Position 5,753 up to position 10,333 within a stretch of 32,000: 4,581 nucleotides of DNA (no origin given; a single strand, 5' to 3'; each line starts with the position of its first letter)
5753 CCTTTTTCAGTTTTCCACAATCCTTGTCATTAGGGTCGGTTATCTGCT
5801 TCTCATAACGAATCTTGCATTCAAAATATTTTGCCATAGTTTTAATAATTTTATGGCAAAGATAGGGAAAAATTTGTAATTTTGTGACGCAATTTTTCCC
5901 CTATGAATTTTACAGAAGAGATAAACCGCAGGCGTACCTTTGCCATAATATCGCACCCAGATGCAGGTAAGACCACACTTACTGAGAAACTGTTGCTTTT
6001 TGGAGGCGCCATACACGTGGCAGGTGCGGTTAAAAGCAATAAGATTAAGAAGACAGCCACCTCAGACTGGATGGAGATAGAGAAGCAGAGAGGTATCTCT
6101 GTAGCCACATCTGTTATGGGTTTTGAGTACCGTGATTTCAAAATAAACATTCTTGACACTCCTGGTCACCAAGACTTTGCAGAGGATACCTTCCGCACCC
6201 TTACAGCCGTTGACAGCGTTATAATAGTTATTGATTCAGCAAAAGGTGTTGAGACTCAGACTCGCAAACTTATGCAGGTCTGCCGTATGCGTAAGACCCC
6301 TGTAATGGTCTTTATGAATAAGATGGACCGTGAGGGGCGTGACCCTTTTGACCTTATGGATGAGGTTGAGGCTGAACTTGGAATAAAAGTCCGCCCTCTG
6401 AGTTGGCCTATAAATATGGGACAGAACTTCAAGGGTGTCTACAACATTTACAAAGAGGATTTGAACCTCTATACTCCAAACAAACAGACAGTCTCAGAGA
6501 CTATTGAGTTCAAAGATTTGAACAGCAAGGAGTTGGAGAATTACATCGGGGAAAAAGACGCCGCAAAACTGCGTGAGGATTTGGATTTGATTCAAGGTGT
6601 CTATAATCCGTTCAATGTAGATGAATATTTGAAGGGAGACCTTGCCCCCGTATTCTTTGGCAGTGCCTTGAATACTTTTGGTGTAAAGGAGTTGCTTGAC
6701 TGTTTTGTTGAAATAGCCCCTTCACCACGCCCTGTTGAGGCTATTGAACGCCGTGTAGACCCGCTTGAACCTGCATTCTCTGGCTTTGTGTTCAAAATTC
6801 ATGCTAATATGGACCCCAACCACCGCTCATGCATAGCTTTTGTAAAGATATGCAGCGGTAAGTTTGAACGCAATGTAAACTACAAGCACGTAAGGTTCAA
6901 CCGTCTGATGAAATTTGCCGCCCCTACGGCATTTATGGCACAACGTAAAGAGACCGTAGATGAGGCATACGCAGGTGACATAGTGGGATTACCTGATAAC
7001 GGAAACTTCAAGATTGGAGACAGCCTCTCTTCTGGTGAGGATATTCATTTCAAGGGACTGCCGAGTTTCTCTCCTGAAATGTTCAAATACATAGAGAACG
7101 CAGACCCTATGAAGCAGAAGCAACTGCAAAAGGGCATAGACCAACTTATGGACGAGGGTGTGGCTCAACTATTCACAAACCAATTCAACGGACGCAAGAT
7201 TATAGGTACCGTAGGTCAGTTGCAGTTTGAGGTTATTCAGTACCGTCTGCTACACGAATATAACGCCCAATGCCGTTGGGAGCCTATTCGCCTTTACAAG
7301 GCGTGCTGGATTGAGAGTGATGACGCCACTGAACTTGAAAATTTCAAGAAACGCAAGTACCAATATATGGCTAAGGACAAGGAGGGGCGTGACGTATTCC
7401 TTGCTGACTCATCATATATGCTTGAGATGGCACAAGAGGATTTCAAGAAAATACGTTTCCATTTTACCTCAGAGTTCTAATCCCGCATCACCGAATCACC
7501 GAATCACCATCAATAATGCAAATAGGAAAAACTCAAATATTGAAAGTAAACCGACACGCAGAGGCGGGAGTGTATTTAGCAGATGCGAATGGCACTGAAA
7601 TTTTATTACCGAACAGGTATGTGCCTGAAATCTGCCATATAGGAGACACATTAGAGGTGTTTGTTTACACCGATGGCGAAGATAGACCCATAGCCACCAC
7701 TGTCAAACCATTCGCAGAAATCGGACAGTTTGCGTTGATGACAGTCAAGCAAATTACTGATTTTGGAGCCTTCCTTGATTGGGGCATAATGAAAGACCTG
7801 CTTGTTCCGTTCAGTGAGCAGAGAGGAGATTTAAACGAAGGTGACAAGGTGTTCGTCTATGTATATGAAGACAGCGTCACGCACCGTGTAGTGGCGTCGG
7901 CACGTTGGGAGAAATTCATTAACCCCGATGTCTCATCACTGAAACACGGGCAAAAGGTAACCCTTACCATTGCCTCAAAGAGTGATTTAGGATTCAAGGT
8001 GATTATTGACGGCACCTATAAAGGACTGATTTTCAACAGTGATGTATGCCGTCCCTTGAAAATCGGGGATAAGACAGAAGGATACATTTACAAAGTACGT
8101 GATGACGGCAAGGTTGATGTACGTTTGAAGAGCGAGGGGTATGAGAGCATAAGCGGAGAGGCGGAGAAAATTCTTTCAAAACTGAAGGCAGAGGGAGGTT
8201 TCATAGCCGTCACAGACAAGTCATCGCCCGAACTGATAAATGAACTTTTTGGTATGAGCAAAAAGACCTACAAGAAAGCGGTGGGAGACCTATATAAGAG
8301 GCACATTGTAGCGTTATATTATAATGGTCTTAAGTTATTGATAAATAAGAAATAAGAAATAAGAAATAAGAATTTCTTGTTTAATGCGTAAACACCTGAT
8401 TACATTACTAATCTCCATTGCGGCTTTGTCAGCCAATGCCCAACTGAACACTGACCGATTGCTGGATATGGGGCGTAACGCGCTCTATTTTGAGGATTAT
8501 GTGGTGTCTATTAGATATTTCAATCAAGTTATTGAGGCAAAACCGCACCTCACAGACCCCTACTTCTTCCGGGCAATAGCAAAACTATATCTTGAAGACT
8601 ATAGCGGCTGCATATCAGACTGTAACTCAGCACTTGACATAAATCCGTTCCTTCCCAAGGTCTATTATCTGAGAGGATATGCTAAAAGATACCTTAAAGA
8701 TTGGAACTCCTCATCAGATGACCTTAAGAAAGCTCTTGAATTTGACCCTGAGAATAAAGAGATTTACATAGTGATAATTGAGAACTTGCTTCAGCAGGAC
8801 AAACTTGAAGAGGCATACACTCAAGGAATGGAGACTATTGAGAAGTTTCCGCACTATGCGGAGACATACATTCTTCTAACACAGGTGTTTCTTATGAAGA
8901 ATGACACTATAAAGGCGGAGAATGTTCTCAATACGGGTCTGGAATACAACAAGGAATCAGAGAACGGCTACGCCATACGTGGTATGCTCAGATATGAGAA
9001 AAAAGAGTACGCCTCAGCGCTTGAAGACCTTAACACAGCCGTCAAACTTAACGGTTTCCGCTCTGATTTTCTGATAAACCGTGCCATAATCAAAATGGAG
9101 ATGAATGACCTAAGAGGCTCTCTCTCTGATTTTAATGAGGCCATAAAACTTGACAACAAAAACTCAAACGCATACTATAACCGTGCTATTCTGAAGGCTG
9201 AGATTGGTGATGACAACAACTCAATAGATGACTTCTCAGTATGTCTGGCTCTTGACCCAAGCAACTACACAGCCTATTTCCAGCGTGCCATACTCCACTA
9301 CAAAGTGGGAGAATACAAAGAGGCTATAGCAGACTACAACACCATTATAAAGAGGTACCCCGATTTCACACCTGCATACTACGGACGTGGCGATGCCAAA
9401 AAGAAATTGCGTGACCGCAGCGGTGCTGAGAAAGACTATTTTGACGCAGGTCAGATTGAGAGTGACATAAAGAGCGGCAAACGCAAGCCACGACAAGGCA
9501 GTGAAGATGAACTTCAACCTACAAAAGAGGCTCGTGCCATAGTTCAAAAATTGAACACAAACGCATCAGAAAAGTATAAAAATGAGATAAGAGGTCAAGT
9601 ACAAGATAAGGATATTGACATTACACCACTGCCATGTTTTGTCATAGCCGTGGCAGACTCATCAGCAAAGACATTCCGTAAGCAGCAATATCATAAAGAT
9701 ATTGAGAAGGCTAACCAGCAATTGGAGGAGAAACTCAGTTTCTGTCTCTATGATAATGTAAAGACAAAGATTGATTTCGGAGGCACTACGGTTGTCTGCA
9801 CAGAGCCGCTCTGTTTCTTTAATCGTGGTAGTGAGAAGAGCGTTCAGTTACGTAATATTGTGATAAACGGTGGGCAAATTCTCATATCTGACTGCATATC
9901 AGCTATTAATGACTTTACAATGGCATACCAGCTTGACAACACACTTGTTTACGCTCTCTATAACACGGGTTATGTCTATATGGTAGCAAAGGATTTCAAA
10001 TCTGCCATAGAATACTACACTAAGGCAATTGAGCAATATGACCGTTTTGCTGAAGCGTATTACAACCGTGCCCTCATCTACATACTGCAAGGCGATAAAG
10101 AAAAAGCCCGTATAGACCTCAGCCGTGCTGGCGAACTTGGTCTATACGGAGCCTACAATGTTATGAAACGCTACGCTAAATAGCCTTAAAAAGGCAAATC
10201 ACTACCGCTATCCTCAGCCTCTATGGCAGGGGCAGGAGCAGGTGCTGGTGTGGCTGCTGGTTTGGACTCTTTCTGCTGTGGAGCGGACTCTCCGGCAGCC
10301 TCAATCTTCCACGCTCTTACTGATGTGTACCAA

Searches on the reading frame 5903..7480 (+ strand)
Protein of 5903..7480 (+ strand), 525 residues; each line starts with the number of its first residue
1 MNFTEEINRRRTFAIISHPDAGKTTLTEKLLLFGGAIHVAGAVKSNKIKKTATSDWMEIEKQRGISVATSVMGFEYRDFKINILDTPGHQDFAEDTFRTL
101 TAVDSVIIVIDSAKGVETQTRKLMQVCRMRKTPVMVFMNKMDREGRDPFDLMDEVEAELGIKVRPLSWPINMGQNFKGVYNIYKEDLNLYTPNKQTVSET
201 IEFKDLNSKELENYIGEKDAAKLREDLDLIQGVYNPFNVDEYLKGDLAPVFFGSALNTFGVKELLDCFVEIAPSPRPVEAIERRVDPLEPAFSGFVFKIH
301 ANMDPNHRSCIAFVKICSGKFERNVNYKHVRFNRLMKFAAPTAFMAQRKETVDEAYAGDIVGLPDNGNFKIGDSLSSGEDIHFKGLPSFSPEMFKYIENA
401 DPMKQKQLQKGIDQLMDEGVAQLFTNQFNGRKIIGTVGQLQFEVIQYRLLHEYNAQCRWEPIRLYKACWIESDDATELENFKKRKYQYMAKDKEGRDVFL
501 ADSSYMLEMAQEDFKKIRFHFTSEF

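Call 84: search_protein_families(library=pfam, proteins=[window:5903-7480:+], max_evalue=0.001)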
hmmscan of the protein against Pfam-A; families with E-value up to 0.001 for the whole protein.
window:5903-7480:+ (525 aa): 9 families
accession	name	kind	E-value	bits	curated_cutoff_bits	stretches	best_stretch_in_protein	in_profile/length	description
PF00009.33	GTP_EFTU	-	2.9e-51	174.2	26.5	1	9-273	2-187/188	Elongation factor Tu GTP binding domain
PF16658.11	RF3_C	-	3.6e-46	156.7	40.1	1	383-510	1-131/132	Class II release factor RF3, C-terminal domain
PF22042.2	EF-G_D2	-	3.4e-23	82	27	1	292-377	2-83/84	Elongation factor G domain 2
PF01926.29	MMR_HSR1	-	2.4e-08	34.5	21.9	1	13-140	2-113/113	50S ribosome-binding GTPase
PF00025.27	Arf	-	3e-05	24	22.3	1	70-155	49-139/174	ADP-ribosylation factor family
PF02421.24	FeoB_N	-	0.00037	20.5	27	0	63-166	31-141/156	Ferrous iron transport protein B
PF03144.31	GTP_EFTU_D2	-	0.00044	21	30.3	0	311-375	3-72/73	Elongation factor Tu domain 2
PF09439.16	SRPRB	-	0.00046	20.1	25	0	9-113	2-83/178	Signal recognition particle receptor beta subunit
PF14492.12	EFG_III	-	0.00055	20.4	27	0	393-458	6-72/75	Elongation Factor G, domain III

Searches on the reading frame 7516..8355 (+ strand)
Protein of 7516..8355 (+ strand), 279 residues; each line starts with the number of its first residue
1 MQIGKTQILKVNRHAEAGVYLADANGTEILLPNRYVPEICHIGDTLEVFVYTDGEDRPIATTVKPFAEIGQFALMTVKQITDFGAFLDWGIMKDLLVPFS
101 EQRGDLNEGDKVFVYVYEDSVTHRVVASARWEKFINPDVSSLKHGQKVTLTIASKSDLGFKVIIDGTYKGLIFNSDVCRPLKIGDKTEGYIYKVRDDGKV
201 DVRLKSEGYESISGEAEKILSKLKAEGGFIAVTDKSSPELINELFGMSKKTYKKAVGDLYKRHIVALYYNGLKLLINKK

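Call 84: search_protein_families(library=pfam, proteins=[window:7516-8355:+], max_evalue=0.001)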
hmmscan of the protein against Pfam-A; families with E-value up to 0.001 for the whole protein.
window:7516-8355:+ (279 aa): 2 families
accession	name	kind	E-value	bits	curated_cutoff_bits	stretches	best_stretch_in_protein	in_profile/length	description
PF13509.12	S1_2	-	2.1e-39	133.9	21.8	2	3-62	1-60/61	S1 domain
PF17783.7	CvfB_WH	-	3.8e-20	71.8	22.9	1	217-274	1-58/58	CvfB-like winged helix domain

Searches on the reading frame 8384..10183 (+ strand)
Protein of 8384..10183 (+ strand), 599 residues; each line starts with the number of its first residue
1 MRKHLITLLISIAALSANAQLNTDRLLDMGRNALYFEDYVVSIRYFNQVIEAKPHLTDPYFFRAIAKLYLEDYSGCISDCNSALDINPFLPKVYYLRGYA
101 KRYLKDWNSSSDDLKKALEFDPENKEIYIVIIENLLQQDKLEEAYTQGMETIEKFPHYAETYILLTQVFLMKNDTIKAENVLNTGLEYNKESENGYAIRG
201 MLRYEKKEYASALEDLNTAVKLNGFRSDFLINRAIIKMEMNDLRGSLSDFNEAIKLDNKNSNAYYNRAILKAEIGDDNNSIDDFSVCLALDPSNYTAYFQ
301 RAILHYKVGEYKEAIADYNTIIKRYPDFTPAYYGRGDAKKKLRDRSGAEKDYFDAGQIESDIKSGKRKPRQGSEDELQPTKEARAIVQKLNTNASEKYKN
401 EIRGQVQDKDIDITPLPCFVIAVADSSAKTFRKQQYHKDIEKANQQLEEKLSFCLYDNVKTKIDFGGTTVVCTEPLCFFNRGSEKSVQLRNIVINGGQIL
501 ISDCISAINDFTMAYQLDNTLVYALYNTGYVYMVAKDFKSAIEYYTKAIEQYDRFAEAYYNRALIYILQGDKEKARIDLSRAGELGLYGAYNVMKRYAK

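Call 84: search_protein_families(library=pfam, proteins=[window:8384-10183:+], max_evalue=0.001)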
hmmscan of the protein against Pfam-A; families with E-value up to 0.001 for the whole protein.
window:8384-10183:+ (599 aa): 18 families
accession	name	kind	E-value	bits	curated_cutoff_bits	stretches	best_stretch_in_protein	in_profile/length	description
PF00515.34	TPR_1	-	9e-38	127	27.8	4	297-328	3-34/34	Tetratricopeptide repeat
PF07719.23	TPR_2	-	1.1e-37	125.4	27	3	297-327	3-33/34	Tetratricopeptide repeat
PF13431.12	TPR_17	-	8.6e-24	82.2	24.4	1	544-576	1-33/34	Tetratricopeptide repeat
PF13414.12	TPR_11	-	6.5e-23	80.6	26.8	1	238-273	5-40/42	TPR repeat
PF13181.12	TPR_8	-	3e-22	77.3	25.7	0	556-582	1-27/34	Tetratricopeptide repeat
PF14559.12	TPR_19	-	3.8e-20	72.4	25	1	535-576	4-45/68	Tetratricopeptide repeat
PF13432.12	TPR_16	-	7.7e-20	71.4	32.7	1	527-581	2-56/65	Tetratricopeptide repeat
PF13371.12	TPR_9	-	1.6e-18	66.9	35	1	288-327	22-61/73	Tetratricopeptide repeat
PF13428.12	TPR_14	-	1.8e-12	47.1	23.5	0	297-337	3-43/44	Tetratricopeptide repeat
PF13424.12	TPR_12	-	4.1e-12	46.6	30.1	1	524-579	5-68/77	Tetratricopeptide repeat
PF13174.12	TPR_6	-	2.2e-10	40.9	26.3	0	297-327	2-32/33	Tetratricopeptide repeat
PF25062.1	ARM_TT21_N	-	4.1e-08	33.7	40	0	252-332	125-205/222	Tetratricopeptide repeat protein 21 N-terminal ARM repeat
PF25575.1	TPR_BSK1_C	-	2.9e-07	30.8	42.2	0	534-578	54-99/118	Serine/threonine-protein kinase BSK1-like, TPR repeats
PF23914.1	TPR_CcmH_CycH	-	5.5e-07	30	42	0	236-327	59-153/158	Cytochrome c-type biogenesis protein H TPR domain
PF25063.1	ARM_TT21_C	-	6.2e-07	29.9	35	1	114-224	44-160/209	Tetratricopeptide repeat protein 21 C-terminal ARM domain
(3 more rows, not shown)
